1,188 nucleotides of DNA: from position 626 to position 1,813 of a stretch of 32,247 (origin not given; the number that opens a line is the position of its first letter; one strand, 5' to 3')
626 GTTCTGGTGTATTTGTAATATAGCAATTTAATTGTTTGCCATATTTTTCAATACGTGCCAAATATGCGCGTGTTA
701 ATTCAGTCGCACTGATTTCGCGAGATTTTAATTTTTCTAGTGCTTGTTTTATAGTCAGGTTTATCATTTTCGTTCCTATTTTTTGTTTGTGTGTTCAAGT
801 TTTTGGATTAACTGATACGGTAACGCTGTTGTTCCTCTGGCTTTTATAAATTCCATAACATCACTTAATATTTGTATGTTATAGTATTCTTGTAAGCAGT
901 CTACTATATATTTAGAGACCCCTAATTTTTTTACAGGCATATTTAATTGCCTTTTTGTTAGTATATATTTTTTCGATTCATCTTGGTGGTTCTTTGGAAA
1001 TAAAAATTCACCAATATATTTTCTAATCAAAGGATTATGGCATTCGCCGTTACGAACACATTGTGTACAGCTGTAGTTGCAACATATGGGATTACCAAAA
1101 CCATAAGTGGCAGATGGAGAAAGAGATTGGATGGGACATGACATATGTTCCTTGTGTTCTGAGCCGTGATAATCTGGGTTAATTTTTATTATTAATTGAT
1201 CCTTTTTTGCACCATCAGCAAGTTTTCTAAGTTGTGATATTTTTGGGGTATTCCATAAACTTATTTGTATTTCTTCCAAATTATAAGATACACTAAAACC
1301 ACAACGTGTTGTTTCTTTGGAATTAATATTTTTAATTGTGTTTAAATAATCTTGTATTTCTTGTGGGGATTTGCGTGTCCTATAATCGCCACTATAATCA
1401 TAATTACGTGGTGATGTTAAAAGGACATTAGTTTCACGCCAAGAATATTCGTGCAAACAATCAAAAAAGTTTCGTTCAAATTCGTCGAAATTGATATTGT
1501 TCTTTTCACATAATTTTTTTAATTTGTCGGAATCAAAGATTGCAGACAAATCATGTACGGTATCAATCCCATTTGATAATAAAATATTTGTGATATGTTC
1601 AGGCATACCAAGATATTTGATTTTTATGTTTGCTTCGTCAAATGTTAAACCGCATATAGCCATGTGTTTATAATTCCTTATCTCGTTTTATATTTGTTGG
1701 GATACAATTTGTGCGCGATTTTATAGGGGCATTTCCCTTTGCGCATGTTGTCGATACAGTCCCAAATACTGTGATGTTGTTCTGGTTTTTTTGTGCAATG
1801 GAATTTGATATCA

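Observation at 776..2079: Two-gene Cys-rich/HhH cassette wedged inside the gatC-gatA operon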

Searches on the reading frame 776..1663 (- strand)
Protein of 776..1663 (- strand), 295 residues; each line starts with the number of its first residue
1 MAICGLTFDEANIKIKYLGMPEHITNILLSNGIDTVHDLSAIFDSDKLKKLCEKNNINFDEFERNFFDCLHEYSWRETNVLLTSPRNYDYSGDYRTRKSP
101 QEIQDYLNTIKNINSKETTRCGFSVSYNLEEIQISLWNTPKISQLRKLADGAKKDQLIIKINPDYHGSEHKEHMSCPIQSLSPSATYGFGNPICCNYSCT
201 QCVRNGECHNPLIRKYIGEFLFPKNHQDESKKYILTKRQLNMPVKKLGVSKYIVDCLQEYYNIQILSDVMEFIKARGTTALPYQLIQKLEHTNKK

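Call 4: search_protein_families(library=pfam, proteins=[window:776-1663:-], max_evalue=1)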
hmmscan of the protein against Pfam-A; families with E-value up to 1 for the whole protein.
window:776-1663:- (295 aa): 1 family
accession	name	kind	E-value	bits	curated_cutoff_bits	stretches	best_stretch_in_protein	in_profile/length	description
PF03118.21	RNA_pol_A_CTD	-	0.0005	20.2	23.8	1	10-44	10-44/67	Bacterial RNA polymerase, alpha chain C terminal domain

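Call 5: search_protein_families(library=ncbifam, proteins=[window:776-1663:-], max_evalue=1)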
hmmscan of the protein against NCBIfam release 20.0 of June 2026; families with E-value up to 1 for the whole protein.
window:776-1663:- (295 aa): 0 families

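Call 7: find_homologous_proteins(query=window:776-1663:-)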
Query window:776-1663:- (295 aa): 2 proteins with E <= 0.001 among 431 candidates.
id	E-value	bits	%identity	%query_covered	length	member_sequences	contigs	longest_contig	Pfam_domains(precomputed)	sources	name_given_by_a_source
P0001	2.2e-178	610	92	100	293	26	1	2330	-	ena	-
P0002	9.0e-149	513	76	100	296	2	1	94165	-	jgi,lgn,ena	-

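Call 9: find_encoding_contigs(protein=P0002, flank=6000, max_places=4)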
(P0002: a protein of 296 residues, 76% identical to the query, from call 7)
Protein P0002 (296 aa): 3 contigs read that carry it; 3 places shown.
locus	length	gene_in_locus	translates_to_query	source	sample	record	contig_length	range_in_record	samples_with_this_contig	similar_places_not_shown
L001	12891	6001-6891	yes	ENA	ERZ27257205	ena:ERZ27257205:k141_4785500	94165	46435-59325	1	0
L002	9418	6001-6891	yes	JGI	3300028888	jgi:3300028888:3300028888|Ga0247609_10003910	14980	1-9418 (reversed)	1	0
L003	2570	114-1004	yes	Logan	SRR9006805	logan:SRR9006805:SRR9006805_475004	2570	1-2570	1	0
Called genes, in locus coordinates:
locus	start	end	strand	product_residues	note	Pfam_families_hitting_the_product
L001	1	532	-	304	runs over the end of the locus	PF10671:TcpQ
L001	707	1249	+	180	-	-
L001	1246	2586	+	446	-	PF19295:SufBD_N, PF01458:SUFBD_core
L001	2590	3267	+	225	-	PF00005:ABC_tran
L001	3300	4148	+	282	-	-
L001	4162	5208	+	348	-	PF01594:AI-2E_transport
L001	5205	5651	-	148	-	PF03652:RuvX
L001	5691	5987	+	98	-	PF02686:GatC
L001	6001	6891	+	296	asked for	-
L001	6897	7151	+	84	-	-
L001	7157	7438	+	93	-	-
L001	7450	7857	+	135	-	-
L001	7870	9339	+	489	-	PF01425:Amidase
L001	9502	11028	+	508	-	PF02934:GatB_N, PF02637:GatB_Yqey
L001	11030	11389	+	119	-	-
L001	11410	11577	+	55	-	-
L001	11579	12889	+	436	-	PF00919:UPF0004, PF04055:Radical_SAM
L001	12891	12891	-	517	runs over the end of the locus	PF03797:Autotransporter (weak)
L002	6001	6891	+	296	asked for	-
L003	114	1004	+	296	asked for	-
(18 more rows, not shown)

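Call 13: find_related_loci(query=L001:7870-9336:+, collection=genome_contigs, flank=6000)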
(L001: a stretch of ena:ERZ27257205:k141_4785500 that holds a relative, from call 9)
Query L001:7870-9336:+ (489 aa) in genome_contigs; peptide patterns used: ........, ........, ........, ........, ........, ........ (x = any residue, [..] = any of these).
476 stretches matched a pattern; 416 encode a relative of the query (tblastn E <= 1e-3); the best 80 are kept; 80 distinct loci.
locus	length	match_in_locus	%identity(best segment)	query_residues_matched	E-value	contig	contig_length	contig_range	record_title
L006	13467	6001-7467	90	1-489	0e+0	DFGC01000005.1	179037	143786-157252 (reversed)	MAG TPA_asm: Alphaproteobacteria bacterium UBA3760 UBA3760_contig_1540, whole genome shotgun sequence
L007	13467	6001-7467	89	1-489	0e+0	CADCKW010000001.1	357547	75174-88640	MAG: uncultured proteobacterium isolate RUG14746 genome assembly, contig: RUG14746_asm_1, whole genome shotgun sequence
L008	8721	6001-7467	85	1-489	0e+0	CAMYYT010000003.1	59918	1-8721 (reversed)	MAG TPA_asm: uncultured proteobacterium isolate SRR10912537_bin.24_metaWRAP_v1.3_MAG genome assembly, contig: ERZ1421001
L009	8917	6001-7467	86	1-489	0e+0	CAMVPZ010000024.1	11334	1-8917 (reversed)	MAG TPA_asm: uncultured proteobacterium isolate SRR8387715_bin.114_metaWRAP_v1.3_MAG genome assembly, contig: ERZ1420954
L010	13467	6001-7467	86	1-489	0e+0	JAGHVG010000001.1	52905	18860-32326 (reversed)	MAG: Candidatus Enterousia scatequi isolate E5_MB2_120 c_000001058626, whole genome shotgun sequence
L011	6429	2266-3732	86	1-489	0e+0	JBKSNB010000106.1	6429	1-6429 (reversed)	MAG: Alphaproteobacteria bacterium isolate KH370_54 k141_1943788, whole genome shotgun sequence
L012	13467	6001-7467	90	1-489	0e+0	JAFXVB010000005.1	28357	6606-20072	MAG: Alphaproteobacteria bacterium isolate RGIG6772 Sheep_Rumen-3__c152040, whole genome shotgun sequence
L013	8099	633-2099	89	1-489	0e+0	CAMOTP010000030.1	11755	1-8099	MAG: uncultured Alphaproteobacteria bacterium isolate SRR873606_bin.101_metaWRAP_v1.3_MAG genome assembly, contig: NODE_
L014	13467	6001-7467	90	1-489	0e+0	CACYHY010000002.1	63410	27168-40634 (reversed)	MAG: uncultured proteobacterium isolate RUG11963 genome assembly, contig: RUG11963_asm_2, whole genome shotgun sequence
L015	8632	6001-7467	85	1-489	0e+0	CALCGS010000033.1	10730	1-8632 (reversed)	MAG TPA_asm: uncultured Alphaproteobacteria bacterium isolate SRR6425747_bin.65_CONCOCT_v1.1_MAG genome assembly, contig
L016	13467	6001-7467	90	1-489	0e+0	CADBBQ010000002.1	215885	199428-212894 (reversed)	MAG: uncultured proteobacterium isolate RUG13827 genome assembly, contig: RUG13827_asm_2, whole genome shotgun sequence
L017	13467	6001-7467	86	1-489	0e+0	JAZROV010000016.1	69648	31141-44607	MAG: Candidatus Enterousia sp. isolate T1900045386_YK20190076.MAGScoT_cleanbin_000013 SGB_6911_k141_3360018, whole genom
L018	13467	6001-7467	86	1-489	0e+0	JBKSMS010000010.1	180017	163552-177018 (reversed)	MAG: Alphaproteobacteria bacterium isolate 82_22-119 k141_1282061, whole genome shotgun sequence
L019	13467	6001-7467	89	1-489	0e+0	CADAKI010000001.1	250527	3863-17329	MAG: uncultured proteobacterium isolate RUG13375 genome assembly, contig: RUG13375_asm_1, whole genome shotgun sequence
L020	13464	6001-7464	84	1-488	0e+0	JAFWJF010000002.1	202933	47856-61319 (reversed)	MAG: Alphaproteobacteria bacterium isolate RGIG5789 Sheep_Ileum-5__c70501, whole genome shotgun sequence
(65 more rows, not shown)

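Call 14: find_related_loci(query=window:776-1663:-, collection=viral_contigs, flank=5000)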
Query window:776-1663:- (295 aa) in viral_contigs; peptide patterns used: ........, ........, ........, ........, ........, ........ (x = any residue, [..] = any of these).
21 stretches matched a pattern, but none encodes a relative of the query by tblastn (E <= 1e-3).

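Call 34: predict_structure(alignment_id=A2)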
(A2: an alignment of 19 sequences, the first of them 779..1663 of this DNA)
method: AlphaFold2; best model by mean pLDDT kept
length: 295 residues; sequences in the alignment: 19
mean_pLDDT: 47.6   pTM: 0.31
mean pLDDT of the five models: 47.6, 45.2, 44.9, 44.2, 42.8
residues with pLDDT >= 90: 2; 70-90: 46; 50-70: 65; < 50: 182
segments of 3 or more residues with pLDDT < 50: 1-8, 74-204, 208-237, 249-253, 293-295
pLDDT, mean of each block of 10 residues (from residue 1): 39 71 85 79 76 86 70 43 34 35 41 29 25 30 33 41 29 27 27 33 47 42 41 45 52 51 53 57 61 47
secondary structure, 60 per line:
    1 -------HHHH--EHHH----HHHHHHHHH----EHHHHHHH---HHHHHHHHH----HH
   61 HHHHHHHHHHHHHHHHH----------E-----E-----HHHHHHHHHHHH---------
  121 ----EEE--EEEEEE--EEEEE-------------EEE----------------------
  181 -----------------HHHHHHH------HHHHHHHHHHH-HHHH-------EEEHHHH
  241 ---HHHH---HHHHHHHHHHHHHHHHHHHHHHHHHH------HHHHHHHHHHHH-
elements in order: H8-11 H22-30 H36-42 H46-54 H59-77 H100-111 E125-127 E130-135 E138-142 E156-158 H198-204 H211-221 H223-226 E234-236 H237-240 H244-247 H251-276 H283-294

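Call 36: search_protein_representatives(alignment_id=A2)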
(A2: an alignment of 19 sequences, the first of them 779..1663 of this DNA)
Query: 19 sequences, 208 profile positions. Proteins with E-value up to 0.001 (for the whole library): 25; up to 1e-10: 12; up to 1e-30: 3. The best 25 are listed.
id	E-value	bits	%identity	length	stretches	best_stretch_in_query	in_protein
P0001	8.0e-76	270.5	-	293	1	1-205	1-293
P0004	2.9e-47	177.2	-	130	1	6-138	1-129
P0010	8.0e-39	149.6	-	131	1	23-141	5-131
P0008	2.4e-29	118.7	-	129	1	55-139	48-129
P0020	1.3e-28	116.3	-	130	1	26-141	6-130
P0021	1.7e-24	102.8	-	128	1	37-138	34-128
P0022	6.0e-24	101.0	-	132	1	6-139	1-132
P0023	1.8e-22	96.2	-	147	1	20-135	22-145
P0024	2.0e-15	73.2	-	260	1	48-205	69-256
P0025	5.9e-12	61.9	-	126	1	17-140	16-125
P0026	2.5e-11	59.8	-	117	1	61-140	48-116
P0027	5.2e-11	58.8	-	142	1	37-142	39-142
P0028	2.9e-10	56.3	-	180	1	21-151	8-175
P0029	1.3e-09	54.2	-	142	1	62-140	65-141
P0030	6.1e-07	45.5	-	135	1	25-141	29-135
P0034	1.8e-05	40.7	-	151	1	49-140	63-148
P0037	6.2e-05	38.9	-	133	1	50-138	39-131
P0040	4.7e-04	36.0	-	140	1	20-139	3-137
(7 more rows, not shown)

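Call 39: fold_search(model_id=the predicted structure, library=pdb)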
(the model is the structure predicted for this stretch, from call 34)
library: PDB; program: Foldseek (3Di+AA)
matches with E <= 10: 44; with E <= 0.001: 0
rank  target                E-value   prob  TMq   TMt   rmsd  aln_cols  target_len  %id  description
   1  9q2a_B                5.9e-01  0.63  0.18  0.16   8.7       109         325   12  BCDX2-CX3-RAD51-RAD51-ssDNA supercomplex (released 2026-03-04)
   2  9q2a_A                1.3e+00  0.66  0.19  0.17   7.3        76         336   16  BCDX2-CX3-RAD51-RAD51-ssDNA supercomplex (released 2026-03-04)
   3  8gj9_A                2.3e+00  0.57  0.18  0.66   3.2        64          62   17  RAD51C N-terminal domain (released 2023-08-16)
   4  8gj9_B                2.9e+00  0.44  0.17  0.62   3.2        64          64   17  RAD51C N-terminal domain (released 2023-08-16)
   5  8y0x_LE               3.1e+00  0.01  0.07  0.09  18.9       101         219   14  Dormant ribosome with SERBP1 (released 2024-02-07)
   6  8g5y_LE               3.5e+00  0.01  0.07  0.09  18.7       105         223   10  mRNA decoding in human is kinetically and structurally distinct from bacteria (IC state) (released 2023-04-19)
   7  3k4g_B                3.9e+00  0.38  0.19  0.57   3.7        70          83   14  Crystal structure of E. coli RNA polymerase alpha subunit C-terminal domain (released 2010-07-07)
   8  8w9z_a                3.9e+00  0.33  0.19  0.18   5.2        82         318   20  The cryo-EM structure of the Nicotiana tabacum PEP-PAP (released 2024-03-13)
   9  1doq                  3.9e+00  0.25  0.17  0.60   5.1        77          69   17  THE C-TERMINAL DOMAIN OF THE RNA POLYMERASE ALPHA SUBUNIT FROM THERMUS THERMOPHILUS (released 2000-01-05)
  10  9dvt_A                4.1e+00  0.51  0.19  0.76   2.3        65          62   20  Cryo-EM structure of RpaA bound to PkaiBC DNA and the CTD of the alpha subunit of RNAP from the cyanobacterium Synecho (released 2025-10-15)
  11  1z3e_B                4.9e+00  0.51  0.10  0.45   0.7        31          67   29  Crystal Structure of Spx in Complex with the C-terminal Domain of the RNA Polymerase Alpha Subunit (released 2005-10-11)
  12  3gfk_B                4.9e+00  0.25  0.11  0.39   7.2        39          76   26  Crystal structure of Bacillus subtilis Spx/RNA polymerase alpha subunit C-terminal domain complex (released 2009-03-10)
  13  9zum_A                5.2e+00  0.20  0.17  0.51   5.3        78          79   15  Structure of the Caulobacter crescentus RNAP alpha-CTD bound to AT rich DNA (released 2026-02-25)
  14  6wa6_D                5.2e+00  0.05  0.14  0.12  10.2       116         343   15  Structure of the Chlamydia pneumoniae CdsV protein (released 2020-09-30)
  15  22tu_LE               5.2e+00  0.01  0.07  0.09  19.1       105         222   12  Human 80S ribosome in complex with DHX29 (released 2026-04-01)
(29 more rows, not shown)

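Call 40: find_encoding_contigs(protein=P0037, flank=4000, max_places=3)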
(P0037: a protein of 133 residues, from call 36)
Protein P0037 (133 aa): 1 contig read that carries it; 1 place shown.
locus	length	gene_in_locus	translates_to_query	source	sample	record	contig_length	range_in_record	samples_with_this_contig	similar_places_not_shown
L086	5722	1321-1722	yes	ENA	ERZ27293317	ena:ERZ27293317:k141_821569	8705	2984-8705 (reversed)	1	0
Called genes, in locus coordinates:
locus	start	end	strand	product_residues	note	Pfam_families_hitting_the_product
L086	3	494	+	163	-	?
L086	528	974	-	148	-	PF03652:RuvX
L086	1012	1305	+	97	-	PF02686:GatC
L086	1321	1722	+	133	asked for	-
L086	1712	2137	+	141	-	-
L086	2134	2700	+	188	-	-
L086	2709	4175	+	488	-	PF01425:Amidase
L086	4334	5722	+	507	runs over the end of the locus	PF02934:GatB_N, PF02637:GatB_Yqey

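Call 41: find_encoding_contigs(protein=P0040, flank=4000, max_places=3)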
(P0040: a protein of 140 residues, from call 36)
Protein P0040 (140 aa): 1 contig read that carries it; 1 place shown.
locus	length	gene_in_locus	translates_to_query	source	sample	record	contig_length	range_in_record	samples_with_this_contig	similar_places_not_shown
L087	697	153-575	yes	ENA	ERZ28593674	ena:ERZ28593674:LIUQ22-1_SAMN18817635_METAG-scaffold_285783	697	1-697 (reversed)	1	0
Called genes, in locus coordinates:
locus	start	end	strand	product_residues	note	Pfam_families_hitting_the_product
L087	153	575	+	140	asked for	-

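Call 42: find_encoding_contigs(protein=P0034, flank=4000, max_places=3)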
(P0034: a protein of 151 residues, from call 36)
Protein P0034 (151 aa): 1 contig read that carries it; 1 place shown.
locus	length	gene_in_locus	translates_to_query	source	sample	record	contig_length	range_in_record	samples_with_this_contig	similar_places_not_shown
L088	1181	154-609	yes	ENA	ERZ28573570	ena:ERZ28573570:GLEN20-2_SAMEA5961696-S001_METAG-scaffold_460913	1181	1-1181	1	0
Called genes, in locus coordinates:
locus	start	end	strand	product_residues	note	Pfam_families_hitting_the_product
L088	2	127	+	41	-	?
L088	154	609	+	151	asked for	-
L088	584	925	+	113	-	-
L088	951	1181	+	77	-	?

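Call 43: find_encoding_contigs(protein=P0030, flank=4000, max_places=3)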
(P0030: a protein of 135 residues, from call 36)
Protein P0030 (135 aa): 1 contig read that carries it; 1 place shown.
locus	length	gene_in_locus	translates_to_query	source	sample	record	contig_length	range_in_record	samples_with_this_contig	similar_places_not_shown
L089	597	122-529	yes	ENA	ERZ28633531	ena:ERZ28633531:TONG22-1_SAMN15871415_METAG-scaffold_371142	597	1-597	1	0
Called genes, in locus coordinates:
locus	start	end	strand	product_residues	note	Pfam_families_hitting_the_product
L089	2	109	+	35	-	?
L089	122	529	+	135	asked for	-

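Call 44: find_encoding_contigs(protein=P0024, flank=4000, max_places=3)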
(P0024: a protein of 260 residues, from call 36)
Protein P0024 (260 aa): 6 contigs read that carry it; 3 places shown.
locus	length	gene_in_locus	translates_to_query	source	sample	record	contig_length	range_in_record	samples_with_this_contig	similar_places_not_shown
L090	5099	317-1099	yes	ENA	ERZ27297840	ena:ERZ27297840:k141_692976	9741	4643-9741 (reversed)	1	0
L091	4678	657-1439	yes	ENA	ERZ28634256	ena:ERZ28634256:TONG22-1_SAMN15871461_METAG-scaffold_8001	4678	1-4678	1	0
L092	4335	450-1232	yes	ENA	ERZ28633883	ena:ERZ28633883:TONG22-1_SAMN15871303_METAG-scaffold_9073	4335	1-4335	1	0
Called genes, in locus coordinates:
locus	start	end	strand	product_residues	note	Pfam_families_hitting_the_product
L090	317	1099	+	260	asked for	-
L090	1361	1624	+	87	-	-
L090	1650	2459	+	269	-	PF11899:DUF3419 (faint), PF13489:Methyltransf_23 (faint)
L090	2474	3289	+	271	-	-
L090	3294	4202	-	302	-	-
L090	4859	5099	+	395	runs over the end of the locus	PF00768:Peptidase_S11, PF13354:Beta-lactamase2, PF07943:PBP5_C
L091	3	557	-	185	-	?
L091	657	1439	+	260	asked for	-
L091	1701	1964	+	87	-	-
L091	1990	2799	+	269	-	PF11899:DUF3419 (faint), PF13489:Methyltransf_23 (faint)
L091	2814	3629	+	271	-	-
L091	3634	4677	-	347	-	?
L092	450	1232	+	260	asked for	-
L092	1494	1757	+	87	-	-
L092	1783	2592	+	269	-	PF11899:DUF3419 (faint), PF13489:Methyltransf_23 (faint)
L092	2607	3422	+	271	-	-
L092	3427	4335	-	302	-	?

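Call 47: search_protein_families(library=phrogs, proteins=[window:779-1663:-], max_evalue=1)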
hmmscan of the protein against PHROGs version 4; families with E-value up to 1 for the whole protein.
window:779-1663:- (295 aa): 0 families

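Call 48: search_protein_families(library=padloc, proteins=[window:779-1663:-], max_evalue=1)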
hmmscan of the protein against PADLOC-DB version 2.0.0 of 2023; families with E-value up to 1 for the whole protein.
window:779-1663:- (295 aa): 0 families

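Call 83: search_dna_similar(query=window:779-1663:-, collection=phages, mode=protein, max_evalue=0.01, max_rows=10)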
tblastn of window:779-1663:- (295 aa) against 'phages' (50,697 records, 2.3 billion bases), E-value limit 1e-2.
No match.

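Call 85: search_dna_similar(query=window:779-1663:-, collection=plasmids, mode=protein, max_evalue=0.01, max_rows=10)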
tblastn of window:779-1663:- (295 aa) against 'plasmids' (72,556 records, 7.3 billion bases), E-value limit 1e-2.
No match.

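Call 91: find_encoding_contigs(protein=P0001, flank=3000, max_places=4)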
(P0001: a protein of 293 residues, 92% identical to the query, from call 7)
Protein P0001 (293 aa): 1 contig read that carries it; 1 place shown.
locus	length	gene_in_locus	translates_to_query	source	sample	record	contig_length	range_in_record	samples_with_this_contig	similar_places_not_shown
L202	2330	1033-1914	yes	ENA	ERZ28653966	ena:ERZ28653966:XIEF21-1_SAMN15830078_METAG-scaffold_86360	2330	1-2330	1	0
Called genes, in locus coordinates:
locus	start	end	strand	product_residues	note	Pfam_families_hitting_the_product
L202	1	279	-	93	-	?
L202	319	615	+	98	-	PF02686:GatC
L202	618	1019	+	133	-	-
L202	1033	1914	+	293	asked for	-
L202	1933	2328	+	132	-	?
